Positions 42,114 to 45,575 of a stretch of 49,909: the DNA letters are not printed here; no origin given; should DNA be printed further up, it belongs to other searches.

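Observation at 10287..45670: Dispersed octanucleotide tandem-array family (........)n at six gene boundaries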

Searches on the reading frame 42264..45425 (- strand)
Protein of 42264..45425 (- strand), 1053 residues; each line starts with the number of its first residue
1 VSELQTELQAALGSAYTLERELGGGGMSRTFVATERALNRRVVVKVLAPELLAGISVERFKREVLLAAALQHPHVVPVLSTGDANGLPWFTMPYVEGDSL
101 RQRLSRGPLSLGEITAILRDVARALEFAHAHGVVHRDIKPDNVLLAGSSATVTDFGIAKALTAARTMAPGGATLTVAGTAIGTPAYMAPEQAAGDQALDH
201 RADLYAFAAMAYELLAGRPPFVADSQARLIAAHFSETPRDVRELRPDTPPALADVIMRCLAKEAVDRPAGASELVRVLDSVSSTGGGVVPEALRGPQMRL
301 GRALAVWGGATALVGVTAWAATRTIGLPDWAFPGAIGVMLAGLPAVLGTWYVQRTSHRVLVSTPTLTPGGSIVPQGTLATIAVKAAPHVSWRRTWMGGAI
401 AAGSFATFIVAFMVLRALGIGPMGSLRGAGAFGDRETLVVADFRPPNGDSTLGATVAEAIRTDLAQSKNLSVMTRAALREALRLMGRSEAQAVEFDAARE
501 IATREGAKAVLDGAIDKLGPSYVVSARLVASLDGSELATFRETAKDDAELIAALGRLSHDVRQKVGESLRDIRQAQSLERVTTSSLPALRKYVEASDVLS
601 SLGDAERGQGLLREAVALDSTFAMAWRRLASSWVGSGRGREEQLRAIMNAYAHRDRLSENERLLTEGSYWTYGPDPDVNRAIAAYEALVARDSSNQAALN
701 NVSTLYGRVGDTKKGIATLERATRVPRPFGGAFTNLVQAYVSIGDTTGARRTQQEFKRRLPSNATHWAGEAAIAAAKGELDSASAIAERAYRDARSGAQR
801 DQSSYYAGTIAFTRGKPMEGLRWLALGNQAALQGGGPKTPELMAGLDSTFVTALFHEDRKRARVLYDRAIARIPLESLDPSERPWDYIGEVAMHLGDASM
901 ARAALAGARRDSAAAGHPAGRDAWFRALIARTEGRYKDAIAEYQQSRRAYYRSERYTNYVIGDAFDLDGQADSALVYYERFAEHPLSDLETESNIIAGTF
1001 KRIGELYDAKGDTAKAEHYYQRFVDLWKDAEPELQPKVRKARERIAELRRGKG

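Call 68: search_protein_families(library=pfam, proteins=[window:42264-45425:-])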
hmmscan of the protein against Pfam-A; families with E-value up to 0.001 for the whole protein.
window:42264-45425:- (1053 aa): 5 families
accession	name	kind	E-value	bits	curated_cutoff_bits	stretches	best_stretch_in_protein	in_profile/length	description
PF00069.31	Pkinase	-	3.7e-40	138.4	31.7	1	16-271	1-254/263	Protein kinase domain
PF07714.23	PK_Tyr_Ser-Thr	-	4.3e-26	92.2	23.1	1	18-269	3-250/258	Protein tyrosine and serine/threonine kinase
PF13181.12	TPR_8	-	3.7e-07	30.2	25.7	0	1002-1025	6-29/34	Tetratricopeptide repeat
PF01636.29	APH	-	1.9e-06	28.3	23.2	1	21-129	4-108/239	Phosphotransferase enzyme family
PF00515.34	TPR_1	-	0.00069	19.8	27.8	0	999-1022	3-26/34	Tetratricopeptide repeat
